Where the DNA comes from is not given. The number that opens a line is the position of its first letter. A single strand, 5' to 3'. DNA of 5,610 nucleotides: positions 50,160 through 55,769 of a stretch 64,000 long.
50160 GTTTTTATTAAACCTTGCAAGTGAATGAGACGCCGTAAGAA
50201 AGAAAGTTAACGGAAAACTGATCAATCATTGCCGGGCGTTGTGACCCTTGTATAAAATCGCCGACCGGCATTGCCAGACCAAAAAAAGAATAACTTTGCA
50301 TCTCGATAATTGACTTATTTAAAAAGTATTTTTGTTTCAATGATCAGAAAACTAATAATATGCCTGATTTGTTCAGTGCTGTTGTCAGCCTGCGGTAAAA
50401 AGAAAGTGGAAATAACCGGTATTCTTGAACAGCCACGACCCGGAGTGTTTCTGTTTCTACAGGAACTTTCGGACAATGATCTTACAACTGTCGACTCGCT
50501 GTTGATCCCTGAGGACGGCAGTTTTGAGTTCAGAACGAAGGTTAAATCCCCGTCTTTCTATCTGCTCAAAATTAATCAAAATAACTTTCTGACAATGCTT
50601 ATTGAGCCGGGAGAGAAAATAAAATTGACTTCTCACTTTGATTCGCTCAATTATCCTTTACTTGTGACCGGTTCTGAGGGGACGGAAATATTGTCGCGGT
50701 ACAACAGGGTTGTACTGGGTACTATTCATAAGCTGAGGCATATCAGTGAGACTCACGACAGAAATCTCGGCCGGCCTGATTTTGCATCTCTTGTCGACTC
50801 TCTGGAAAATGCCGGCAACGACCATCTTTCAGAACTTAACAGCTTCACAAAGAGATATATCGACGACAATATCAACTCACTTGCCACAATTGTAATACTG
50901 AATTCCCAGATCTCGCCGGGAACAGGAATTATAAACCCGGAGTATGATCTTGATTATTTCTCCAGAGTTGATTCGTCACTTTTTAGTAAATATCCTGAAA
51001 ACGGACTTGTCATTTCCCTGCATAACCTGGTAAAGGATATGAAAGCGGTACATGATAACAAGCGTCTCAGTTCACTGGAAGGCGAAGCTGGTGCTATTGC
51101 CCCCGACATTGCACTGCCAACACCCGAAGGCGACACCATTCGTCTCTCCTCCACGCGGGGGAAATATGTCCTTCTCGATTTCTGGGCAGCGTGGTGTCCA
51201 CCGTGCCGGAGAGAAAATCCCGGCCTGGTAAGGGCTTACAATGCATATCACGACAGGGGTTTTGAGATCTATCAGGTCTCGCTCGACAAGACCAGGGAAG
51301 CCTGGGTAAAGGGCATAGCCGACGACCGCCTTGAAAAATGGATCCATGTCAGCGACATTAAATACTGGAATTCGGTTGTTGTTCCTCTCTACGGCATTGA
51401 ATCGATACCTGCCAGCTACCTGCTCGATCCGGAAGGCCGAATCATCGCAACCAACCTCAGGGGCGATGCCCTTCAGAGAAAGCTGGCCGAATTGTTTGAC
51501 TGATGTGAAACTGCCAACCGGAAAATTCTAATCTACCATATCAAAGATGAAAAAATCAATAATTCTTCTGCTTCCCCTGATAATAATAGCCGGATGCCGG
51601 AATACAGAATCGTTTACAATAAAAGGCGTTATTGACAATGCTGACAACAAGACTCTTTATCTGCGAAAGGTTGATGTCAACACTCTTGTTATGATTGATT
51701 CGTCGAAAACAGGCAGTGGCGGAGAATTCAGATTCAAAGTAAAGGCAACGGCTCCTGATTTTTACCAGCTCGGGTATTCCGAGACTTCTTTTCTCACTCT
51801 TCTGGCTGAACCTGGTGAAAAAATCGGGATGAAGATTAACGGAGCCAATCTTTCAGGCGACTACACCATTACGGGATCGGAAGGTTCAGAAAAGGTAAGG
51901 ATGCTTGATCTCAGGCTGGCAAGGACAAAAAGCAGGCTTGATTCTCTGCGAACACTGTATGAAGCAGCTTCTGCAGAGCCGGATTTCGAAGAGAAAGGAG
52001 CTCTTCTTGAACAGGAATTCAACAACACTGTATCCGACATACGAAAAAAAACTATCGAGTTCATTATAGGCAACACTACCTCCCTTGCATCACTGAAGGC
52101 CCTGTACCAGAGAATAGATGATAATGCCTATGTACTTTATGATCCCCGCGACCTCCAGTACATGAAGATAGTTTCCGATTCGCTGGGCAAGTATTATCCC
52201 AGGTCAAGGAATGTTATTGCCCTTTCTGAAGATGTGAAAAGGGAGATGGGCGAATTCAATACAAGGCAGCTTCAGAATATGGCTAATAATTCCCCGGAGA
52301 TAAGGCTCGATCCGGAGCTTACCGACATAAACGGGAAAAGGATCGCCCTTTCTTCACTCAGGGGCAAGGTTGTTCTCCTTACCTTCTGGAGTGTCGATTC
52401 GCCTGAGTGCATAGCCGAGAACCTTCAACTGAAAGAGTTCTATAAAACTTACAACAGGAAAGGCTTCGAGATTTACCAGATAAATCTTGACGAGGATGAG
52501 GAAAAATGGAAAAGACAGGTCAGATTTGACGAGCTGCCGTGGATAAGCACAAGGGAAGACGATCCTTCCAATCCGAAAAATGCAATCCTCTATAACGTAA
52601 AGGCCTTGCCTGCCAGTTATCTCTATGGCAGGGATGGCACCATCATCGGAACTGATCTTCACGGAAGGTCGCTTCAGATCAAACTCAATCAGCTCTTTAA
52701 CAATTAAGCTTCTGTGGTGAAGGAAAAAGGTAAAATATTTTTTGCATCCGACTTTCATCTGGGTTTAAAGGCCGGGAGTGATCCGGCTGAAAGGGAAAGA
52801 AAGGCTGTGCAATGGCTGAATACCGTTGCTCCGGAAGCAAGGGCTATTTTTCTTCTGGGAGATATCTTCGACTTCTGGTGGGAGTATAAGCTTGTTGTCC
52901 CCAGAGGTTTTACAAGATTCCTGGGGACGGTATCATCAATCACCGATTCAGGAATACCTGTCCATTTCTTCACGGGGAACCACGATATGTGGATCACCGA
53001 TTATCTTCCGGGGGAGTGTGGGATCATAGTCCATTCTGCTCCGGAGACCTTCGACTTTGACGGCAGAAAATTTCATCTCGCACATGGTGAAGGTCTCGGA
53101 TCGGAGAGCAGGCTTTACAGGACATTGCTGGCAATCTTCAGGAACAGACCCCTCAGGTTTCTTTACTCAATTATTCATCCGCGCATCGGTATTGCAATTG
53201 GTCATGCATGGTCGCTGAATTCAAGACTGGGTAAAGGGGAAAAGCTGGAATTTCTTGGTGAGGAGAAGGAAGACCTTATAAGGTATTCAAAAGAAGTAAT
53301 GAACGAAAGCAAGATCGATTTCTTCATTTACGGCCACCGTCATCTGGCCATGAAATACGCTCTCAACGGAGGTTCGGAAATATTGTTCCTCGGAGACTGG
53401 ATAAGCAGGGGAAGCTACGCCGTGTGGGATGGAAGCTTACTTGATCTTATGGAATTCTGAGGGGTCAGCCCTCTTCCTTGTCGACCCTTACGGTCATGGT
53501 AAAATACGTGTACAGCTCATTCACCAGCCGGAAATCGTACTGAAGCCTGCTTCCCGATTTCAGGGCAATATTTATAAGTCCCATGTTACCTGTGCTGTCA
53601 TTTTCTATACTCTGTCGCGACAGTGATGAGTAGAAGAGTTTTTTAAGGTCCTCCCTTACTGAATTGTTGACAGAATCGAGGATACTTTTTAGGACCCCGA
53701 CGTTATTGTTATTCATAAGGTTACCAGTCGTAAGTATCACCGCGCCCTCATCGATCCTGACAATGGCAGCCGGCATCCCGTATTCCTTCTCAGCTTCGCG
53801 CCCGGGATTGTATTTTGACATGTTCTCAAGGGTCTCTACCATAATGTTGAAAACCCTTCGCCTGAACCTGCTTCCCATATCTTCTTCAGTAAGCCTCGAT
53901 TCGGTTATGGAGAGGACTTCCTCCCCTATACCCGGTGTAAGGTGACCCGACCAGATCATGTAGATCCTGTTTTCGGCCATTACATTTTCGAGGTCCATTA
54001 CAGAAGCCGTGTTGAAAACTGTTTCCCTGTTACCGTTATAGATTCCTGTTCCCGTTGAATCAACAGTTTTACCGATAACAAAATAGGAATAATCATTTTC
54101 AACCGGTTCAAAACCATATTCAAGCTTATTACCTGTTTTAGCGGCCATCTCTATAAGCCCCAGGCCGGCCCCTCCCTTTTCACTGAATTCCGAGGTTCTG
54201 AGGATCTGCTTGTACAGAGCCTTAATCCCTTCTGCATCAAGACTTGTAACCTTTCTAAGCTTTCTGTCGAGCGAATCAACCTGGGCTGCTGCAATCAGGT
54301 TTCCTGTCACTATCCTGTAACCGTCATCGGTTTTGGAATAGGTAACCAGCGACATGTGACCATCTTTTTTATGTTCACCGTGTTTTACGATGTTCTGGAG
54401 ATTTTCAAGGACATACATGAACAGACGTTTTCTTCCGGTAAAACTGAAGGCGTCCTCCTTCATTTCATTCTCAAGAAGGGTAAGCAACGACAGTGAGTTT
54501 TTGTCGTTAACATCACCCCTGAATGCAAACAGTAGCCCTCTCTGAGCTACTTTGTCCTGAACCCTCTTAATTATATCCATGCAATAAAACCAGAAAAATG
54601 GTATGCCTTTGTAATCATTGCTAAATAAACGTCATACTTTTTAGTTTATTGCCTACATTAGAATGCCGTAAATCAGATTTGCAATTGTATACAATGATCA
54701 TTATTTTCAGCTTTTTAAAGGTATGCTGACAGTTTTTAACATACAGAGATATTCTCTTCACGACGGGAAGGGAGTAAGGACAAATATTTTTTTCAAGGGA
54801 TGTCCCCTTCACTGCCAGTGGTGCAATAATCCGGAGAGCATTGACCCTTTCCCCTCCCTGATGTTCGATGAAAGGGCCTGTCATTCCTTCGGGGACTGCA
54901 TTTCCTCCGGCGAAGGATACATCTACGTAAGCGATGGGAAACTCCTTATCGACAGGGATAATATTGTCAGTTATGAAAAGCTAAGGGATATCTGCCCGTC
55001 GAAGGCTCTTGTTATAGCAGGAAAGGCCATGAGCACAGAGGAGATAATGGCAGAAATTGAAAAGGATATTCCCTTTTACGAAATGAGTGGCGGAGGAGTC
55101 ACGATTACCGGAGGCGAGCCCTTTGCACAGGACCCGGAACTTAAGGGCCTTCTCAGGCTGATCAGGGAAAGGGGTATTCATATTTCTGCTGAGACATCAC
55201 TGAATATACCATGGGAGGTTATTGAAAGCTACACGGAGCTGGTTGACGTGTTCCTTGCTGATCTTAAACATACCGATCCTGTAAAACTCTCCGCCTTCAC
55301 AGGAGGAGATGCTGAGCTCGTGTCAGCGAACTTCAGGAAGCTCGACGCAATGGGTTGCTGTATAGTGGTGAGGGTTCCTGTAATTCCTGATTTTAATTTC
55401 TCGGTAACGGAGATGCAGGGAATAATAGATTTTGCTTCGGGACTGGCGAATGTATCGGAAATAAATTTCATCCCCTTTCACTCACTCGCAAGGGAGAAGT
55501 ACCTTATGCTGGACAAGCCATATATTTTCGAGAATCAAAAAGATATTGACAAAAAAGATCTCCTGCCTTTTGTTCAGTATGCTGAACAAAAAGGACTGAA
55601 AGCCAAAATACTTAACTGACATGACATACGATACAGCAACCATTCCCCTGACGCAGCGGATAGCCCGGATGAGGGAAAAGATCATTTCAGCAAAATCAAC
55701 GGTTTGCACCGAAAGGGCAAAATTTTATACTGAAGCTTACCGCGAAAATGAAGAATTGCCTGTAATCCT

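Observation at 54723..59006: Activase - YbiW/PflD-like glycyl radical eliminase - ROK kinase operon: a possible kinase-dependent (PTS-independent) radical sugar-phosphate pathway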

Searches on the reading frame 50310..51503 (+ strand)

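Call 6: search_protein_families(library=pfam, proteins=[window:50310-51503:+])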
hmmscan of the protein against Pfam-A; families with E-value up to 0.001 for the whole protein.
window:50310-51503:+ (397 aa): 6 families
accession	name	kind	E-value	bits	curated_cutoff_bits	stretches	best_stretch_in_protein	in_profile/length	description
PF00578.27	AhpC-TSA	-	7.6e-19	68.3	26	1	261-379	2-122/124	AhpC/TSA family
PF13905.12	Thioredoxin_8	-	6.6e-18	65.3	27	1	284-378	1-94/94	Thioredoxin-like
PF08534.16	Redoxin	-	1.4e-12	48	26.6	1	260-385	2-135/148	Redoxin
PF14289.11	DUF4369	-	3.2e-08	34.5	25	1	34-123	2-86/91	Domain of unknown function (DUF4369)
PF00085.26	Thioredoxin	-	3.7e-07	30.5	23.5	1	285-330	19-63/103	Thioredoxin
PF13098.12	Thioredoxin_2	-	1.1e-05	26.2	27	1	283-387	4-95/104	Thioredoxin-like domain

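Call 7: search_protein_families(library=ncbifam, proteins=[window:50310-51503:+])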
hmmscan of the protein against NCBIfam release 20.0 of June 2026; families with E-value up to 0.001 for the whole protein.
window:50310-51503:+ (397 aa): 9 families
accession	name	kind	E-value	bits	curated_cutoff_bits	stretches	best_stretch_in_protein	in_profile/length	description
NF002854.0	PRK03147.1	subfamily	3e-22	79.4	170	1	259-394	37-167/176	thiol-disulfide oxidoreductase ResA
NF047696.1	ThlDiSintTplARhiz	equivalog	2.2e-14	53.8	230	1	264-380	77-195/219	thiol:disulfide interchange protein TlpA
NF041054.1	WAxxUGC_long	equivalog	9.9e-13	48.1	300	1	261-380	81-196/354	ResA-like WAxxUGC motif-containing protein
NF041202.1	StoA_CxxC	exception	5.8e-11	42.5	210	1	262-381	31-147/163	endospore biogenesis thiol-disulfide oxidoreductase StoA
TIGR00385.1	dsbE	subfamily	1.7e-08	34.2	123.15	1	281-380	60-152/173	DsbE family thiol:disulfide interchange protein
TIGR01068.1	thioredoxin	equivalog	3.9e-07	30.2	96.8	1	284-330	14-59/101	thioredoxin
NF011941.0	PRK15412.1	equivalog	6.2e-05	22.6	359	1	282-336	66-119/185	thiol:disulfide interchange protein DsbE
NF006898.0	PRK09381.1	equivalog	7.8e-05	23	138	0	286-314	23-51/109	thioredoxin TrxA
NF006960.0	PRK09437.1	equivalog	0.00066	19.6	140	0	259-329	5-76/156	thioredoxin-dependent thiol peroxidase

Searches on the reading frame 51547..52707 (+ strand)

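Call 6: search_protein_families(library=pfam, proteins=[window:51547-52707:+])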
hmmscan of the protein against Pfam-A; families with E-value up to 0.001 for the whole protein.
window:51547-52707:+ (386 aa): 4 families
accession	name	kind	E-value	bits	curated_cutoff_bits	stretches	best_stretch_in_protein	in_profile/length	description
PF13905.12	Thioredoxin_8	-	1.6e-14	54.4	27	1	273-366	1-94/94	Thioredoxin-like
PF00578.27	AhpC-TSA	-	3.6e-12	46.7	26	1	257-366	9-121/124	AhpC/TSA family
PF14289.11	DUF4369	-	3.1e-10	40.9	25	1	23-114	1-88/91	Domain of unknown function (DUF4369)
PF08534.16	Redoxin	-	2.4e-08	34.3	26.6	1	258-323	11-79/148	Redoxin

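Call 7: search_protein_families(library=ncbifam, proteins=[window:51547-52707:+])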
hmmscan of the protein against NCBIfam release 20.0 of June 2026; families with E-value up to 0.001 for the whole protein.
window:51547-52707:+ (386 aa): 5 families
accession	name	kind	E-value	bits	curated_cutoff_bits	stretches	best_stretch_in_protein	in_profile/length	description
NF002854.0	PRK03147.1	subfamily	4.9e-14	52.6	170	1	257-369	46-155/176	thiol-disulfide oxidoreductase ResA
NF047696.1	ThlDiSintTplARhiz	equivalog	6.4e-06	26.1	230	1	250-321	74-146/219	thiol:disulfide interchange protein TlpA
TIGR00385.1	dsbE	subfamily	3.4e-05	23.5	123.15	1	271-367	61-151/173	DsbE family thiol:disulfide interchange protein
NF041202.1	StoA_CxxC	exception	0.00018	21.4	210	1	257-366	37-144/163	endospore biogenesis thiol-disulfide oxidoreductase StoA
NF041054.1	WAxxUGC_long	equivalog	0.00075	18.9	300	0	255-318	86-148/354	ResA-like WAxxUGC motif-containing protein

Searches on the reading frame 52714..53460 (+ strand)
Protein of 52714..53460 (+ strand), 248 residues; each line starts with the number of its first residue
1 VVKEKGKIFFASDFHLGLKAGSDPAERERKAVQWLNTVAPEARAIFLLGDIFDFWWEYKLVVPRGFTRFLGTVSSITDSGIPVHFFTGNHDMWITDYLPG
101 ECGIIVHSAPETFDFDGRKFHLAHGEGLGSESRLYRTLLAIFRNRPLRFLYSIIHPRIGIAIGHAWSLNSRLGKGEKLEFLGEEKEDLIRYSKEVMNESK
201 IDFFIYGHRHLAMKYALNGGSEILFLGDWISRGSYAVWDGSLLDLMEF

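Call 6: search_protein_families(library=pfam, proteins=[window:52714-53460:+])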
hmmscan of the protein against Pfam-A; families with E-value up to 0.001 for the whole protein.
window:52714-53460:+ (248 aa): 2 families
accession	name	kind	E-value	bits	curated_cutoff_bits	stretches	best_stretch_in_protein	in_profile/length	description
PF00149.33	Metallophos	-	9.5e-09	36.4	21.5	1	7-210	2-189/191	Calcineurin-like phosphoesterase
PF12850.12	Metallophos_2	-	4.1e-05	24.1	27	0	7-136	2-98/154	Calcineurin-like phosphoesterase superfamily domain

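Call 7: search_protein_families(library=ncbifam, proteins=[window:52714-53460:+])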
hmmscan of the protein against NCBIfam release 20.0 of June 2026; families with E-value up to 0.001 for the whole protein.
window:52714-53460:+ (248 aa): 2 families
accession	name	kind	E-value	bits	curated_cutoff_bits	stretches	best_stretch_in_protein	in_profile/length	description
NF003743.0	PRK05340.1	equivalog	1.8e-20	73.1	134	1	7-246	3-237/242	UDP-2,3-diacylglucosamine diphosphatase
TIGR01854.1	lipid_A_lpxH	equivalog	3.3e-18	65.8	190.35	1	9-237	2-225/231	UDP-2,3-diacylglucosamine diphosphatase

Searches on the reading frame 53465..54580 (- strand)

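Call 6: search_protein_families(library=pfam, proteins=[window:53465-54580:-])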
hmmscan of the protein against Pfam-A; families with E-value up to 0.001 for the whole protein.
window:53465-54580:- (371 aa): 1 family
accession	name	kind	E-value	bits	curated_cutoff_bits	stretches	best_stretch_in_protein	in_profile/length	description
PF19788.4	DUF6272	-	7.5e-58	194.4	26.6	2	42-167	4-134/134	Family of unknown function (DUF6272)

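Call 7: search_protein_families(library=ncbifam, proteins=[window:53465-54580:-])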
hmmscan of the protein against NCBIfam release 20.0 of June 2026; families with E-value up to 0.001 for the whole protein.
window:53465-54580:- (371 aa): 4 families
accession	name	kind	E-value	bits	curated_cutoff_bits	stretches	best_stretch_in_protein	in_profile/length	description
NF038262.1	SiaB_fam_kinase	subfamily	1.2e-66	223.7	85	2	7-170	4-174/177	SiaB family protein kinase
NF038264.1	kinase_SiaB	equivalog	6.3e-26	91.2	225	2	9-169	7-172/176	biofilm regulation protein kinase SiaB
NF047703.1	slr1658_superfam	superfamily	7.5e-14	51.6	100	2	59-163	72-173/185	slr1658 superfamily regulator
NF052618.1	slr1658_cyano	equivalog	1e-12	48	200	2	230-366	57-187/191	slr1658 family protein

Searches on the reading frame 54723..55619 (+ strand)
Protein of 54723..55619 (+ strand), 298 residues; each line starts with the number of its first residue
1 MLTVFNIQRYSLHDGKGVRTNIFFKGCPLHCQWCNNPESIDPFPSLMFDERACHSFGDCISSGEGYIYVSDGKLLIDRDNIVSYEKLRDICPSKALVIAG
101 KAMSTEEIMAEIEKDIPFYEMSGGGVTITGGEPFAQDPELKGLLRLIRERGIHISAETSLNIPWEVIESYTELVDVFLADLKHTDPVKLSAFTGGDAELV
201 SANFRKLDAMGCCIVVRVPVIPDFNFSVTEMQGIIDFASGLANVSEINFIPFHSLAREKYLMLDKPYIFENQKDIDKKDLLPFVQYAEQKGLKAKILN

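Call 6: search_protein_families(library=pfam, proteins=[window:54723-55619:+])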
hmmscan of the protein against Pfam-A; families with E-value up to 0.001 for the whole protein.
window:54723-55619:+ (298 aa): 2 families
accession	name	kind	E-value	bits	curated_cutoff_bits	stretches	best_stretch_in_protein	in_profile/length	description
PF04055.27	Radical_SAM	-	1.1e-13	52.1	29.5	1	22-226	2-156/166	Radical SAM superfamily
PF13353.11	Fer4_12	-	3.1e-12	47.4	22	1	14-152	2-82/137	4Fe-4S single cluster domain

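Call 7: search_protein_families(library=ncbifam, proteins=[window:54723-55619:+])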
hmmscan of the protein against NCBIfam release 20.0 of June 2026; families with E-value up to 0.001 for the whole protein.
window:54723-55619:+ (298 aa): 16 families
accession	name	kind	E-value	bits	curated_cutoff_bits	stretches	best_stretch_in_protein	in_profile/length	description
TIGR02494.1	PFLE_PFLC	subfamily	6.6e-89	298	174.35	1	4-290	1-292/293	glycyl-radical enzyme activating protein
NF043069.1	T4HPD_activ_SAM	equivalog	7.7e-78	261.9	425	1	3-296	3-297/299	trans-4-hydroxy-L-proline dehydratase activase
NF048010.1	SfplDhtActHpsHDes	equivalog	5.2e-72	242.2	430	1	3-279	7-290/298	(2S)-3-sulfopropanediol dehydratase activating enzyme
TIGR04395.1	cutC_activ_rSAM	equivalog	5.7e-67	226.2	360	1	3-296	6-306/309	choline TMA-lyase-activating enzyme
NF033719.1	ind_deCO2_activ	equivalog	3.7e-63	213.6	425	1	3-294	2-300/302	indoleacetate decarboxylase activase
NF048008.1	SfplDhtActHpfHKleb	equivalog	2.8e-61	207.5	500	1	3-278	1-283/308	(2S)-3-sulfopropanediol dehydratase activating enzyme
NF033717.2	HPDL_rSAM_activ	equivalog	3e-56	191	420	1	4-293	6-302/311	4-hydroxyphenylacetate decarboxylase activase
TIGR04003.1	rSAM_BssD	equivalog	5.1e-54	183.6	496.45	1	4-294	3-303/314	[benzylsuccinate synthase]-activating enzyme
NF007483.0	PRK10076.1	equivalog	7.1e-52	176.4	326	2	88-295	83-289/292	[formate-C-acetyltransferase]-activating enzyme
TIGR02493.1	PFLA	equivalog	1.3e-39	136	231.75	2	99-279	42-224/235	pyruvate formate-lyase-activating protein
TIGR04041.1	activase_YjjW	hypoth_equivalog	1.8e-27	96.5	250.2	1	4-255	4-241/276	YjjW family glycine radical enzyme activase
NF008356.0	PRK11145.1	equivalog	9.6e-24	84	375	1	99-279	47-229/246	pyruvate formate lyase 1-activating protein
TIGR02495.1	NrdG2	equivalog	1.9e-13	50.2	131.15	2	101-224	45-167/193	anaerobic ribonucleoside-triphosphate reductase activating protein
TIGR02491.1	NrdG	equivalog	5.5e-10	39.4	126.1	1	5-41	3-39/154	anaerobic ribonucleoside-triphosphate reductase activating protein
TIGR04349.1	rSAM_QueE_gams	hypoth_equivalog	4.3e-08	33.1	300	1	95-165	40-103/210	7-carboxy-7-deazaguanine synthase QueE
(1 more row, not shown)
